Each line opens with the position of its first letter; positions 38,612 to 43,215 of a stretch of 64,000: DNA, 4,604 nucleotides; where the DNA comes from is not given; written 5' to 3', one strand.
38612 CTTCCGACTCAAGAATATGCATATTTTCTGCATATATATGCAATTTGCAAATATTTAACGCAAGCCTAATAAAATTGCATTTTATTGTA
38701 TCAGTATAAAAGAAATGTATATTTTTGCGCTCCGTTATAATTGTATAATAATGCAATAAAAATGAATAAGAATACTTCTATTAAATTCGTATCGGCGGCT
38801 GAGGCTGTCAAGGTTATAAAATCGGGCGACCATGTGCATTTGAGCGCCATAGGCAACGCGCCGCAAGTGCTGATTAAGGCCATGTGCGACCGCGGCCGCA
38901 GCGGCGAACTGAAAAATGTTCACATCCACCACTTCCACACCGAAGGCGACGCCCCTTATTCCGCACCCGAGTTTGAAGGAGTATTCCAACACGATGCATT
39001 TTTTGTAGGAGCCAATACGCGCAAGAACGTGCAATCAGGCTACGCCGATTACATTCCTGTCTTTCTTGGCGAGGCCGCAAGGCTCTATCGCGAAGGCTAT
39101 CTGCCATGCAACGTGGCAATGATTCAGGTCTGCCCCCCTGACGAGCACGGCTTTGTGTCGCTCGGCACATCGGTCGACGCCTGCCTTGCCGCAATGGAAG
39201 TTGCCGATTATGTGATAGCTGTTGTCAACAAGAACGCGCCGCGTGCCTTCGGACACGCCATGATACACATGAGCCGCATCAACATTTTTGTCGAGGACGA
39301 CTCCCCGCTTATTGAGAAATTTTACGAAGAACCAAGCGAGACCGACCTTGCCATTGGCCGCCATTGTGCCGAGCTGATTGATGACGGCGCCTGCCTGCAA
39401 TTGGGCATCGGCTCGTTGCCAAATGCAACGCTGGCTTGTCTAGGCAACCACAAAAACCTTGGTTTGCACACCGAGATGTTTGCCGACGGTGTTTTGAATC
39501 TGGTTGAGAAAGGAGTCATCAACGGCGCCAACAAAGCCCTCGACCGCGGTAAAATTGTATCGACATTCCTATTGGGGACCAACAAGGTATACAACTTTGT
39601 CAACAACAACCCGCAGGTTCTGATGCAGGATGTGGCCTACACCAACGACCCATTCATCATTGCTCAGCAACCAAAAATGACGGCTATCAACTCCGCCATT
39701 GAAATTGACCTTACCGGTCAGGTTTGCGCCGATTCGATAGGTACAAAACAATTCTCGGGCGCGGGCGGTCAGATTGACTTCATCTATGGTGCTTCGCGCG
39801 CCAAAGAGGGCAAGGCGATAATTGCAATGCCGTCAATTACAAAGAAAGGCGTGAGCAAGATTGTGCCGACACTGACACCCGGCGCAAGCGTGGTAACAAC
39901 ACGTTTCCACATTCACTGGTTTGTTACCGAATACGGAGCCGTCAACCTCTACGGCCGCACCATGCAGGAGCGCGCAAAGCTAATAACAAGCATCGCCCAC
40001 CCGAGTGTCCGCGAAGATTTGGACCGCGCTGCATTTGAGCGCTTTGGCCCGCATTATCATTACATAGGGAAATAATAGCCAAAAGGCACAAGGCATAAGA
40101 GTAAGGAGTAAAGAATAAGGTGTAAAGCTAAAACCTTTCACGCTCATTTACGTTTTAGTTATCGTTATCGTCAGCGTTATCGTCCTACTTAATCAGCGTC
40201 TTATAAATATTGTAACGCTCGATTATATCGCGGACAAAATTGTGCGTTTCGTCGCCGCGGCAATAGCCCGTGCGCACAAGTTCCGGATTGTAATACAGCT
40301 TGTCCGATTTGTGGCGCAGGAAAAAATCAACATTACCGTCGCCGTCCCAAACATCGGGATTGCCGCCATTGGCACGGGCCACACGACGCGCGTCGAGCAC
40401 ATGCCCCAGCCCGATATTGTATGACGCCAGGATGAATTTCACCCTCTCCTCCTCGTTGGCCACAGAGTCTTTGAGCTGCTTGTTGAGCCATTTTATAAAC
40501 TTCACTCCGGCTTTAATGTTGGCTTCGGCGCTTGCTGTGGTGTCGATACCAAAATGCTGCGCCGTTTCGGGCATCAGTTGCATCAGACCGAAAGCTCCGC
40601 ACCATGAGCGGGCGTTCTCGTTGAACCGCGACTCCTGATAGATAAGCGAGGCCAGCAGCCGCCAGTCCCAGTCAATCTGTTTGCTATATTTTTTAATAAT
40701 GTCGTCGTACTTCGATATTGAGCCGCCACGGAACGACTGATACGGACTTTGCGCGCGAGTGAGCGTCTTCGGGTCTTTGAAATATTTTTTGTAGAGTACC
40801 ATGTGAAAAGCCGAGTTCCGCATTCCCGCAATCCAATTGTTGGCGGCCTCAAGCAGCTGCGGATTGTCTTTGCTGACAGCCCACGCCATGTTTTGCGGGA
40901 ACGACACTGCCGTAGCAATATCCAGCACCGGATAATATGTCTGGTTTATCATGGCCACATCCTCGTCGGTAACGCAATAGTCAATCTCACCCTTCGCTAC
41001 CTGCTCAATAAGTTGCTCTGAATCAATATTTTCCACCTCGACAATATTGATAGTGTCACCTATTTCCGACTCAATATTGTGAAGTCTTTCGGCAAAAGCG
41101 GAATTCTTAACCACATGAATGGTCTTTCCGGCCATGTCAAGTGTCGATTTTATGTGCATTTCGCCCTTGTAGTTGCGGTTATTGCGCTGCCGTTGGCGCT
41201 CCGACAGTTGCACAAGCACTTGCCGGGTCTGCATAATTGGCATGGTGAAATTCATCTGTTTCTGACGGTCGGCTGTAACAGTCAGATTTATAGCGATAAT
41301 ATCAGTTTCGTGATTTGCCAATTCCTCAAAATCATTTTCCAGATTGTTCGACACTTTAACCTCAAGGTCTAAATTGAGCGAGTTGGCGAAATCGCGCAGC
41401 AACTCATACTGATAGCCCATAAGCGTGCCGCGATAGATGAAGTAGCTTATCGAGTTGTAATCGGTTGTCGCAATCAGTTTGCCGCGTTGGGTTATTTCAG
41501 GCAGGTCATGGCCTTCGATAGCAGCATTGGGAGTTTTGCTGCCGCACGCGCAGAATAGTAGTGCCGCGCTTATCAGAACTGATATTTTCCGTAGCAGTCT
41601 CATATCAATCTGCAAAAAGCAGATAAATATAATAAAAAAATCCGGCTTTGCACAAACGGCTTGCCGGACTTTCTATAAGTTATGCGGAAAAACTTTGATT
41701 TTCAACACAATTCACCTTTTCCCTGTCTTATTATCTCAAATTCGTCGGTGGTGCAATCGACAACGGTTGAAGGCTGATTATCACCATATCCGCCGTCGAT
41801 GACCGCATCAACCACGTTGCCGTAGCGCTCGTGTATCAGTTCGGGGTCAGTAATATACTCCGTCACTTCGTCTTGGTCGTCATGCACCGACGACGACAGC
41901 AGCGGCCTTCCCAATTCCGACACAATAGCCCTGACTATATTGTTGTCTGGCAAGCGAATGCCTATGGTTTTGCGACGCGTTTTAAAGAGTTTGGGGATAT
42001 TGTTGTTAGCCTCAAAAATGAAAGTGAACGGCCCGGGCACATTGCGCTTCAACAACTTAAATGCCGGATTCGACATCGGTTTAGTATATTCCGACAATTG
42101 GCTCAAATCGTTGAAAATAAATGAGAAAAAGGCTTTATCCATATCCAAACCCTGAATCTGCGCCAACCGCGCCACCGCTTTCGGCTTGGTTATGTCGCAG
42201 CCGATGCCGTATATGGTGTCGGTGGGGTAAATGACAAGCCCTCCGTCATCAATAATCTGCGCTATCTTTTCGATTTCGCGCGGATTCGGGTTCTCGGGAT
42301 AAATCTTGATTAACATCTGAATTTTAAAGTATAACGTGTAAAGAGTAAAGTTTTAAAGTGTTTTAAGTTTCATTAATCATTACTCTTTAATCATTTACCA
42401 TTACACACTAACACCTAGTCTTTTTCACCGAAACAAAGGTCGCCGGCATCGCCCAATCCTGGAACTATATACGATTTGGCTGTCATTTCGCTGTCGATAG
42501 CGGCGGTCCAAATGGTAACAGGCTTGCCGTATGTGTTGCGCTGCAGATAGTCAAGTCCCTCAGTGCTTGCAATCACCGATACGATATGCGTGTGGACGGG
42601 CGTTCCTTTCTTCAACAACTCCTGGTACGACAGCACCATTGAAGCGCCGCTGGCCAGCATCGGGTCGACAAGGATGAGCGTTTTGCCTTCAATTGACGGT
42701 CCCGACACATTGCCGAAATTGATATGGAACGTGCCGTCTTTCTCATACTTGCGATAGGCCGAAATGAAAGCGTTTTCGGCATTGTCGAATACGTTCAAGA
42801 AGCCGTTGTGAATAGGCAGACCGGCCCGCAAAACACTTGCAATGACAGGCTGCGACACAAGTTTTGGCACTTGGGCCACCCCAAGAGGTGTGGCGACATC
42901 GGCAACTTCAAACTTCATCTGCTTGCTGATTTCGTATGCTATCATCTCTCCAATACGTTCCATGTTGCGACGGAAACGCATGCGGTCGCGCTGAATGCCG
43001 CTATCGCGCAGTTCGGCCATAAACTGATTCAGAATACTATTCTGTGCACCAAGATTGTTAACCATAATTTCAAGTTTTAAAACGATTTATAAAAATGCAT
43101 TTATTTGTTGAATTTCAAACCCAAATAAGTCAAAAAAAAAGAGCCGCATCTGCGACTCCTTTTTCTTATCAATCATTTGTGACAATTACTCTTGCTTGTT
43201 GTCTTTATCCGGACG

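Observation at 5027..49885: Recurrent intergenic tracts that completely exclude one nucleotide (C-free after stops, G-free before starts) and share a common word vocabulary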

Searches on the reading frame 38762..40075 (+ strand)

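Call 58: search_protein_families(library=ncbifam, proteins=[window:38762-40075:+], max_evalue=0.00001)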
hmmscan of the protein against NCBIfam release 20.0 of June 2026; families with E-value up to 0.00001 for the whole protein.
window:38762-40075:+ (437 aa): 5 families
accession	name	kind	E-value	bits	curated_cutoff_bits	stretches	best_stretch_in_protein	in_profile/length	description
TIGR03948.1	butyr_acet_CoA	equivalog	3.5e-97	326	674.8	1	6-424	7-434/445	butyryl-CoA:acetate CoA-transferase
TIGR03458.1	YgfH_subfam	subfamily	3.8e-31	108.3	658.7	2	206-421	249-456/489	succinate CoA transferase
NF053666.1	BtrAceCoATfers1341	equivalog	2.2e-30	106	740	2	211-420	253-455/492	butyryl-CoA:acetate CoA transferase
NF053853.1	ScActCoATferScpC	equivalog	6.7e-30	104.2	500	2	208-422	255-461/493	succinyl-CoA:acetate CoA-transferase ScpC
TIGR02428.1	pcaJ_scoB_fam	subfamily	9.3e-08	31.7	243.55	1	198-397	6-179/207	3-oxoacid CoA-transferase subunit B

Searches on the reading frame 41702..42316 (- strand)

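Call 58: search_protein_families(library=ncbifam, proteins=[window:41702-42316:-], max_evalue=0.00001)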
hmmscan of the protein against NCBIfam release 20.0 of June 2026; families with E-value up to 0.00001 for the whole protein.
window:41702-42316:- (204 aa): 2 families
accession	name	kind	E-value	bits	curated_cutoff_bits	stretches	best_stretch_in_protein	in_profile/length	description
TIGR00057.1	TIGR00057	equivalog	4.1e-57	192.6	123.2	1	5-201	1-193/202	L-threonylcarbamoyladenylate synthase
NF007919.1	PRK10634.1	equivalog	4.5e-24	84.9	175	1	19-192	2-173/176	L-threonylcarbamoyladenylate synthase type 1 TsaC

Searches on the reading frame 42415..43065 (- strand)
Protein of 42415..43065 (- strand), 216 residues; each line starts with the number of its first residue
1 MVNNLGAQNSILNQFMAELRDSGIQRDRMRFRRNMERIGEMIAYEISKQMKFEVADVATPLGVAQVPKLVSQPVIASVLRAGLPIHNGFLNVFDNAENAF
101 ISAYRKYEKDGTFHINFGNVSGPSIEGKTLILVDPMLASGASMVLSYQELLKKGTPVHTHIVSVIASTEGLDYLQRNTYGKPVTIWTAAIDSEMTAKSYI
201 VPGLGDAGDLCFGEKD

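Call 58: search_protein_families(library=ncbifam, proteins=[window:42415-43065:-], max_evalue=0.00001)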
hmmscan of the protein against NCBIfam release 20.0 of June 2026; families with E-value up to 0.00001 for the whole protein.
window:42415-43065:- (216 aa): 2 families
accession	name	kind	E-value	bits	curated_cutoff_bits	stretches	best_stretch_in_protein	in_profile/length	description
NF001097.0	PRK00129.1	equivalog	1.2e-58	198.3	114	1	7-215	7-209/209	uracil phosphoribosyltransferase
TIGR01091.1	upp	equivalog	2e-46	158.3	208.35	1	8-215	6-207/207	uracil phosphoribosyltransferase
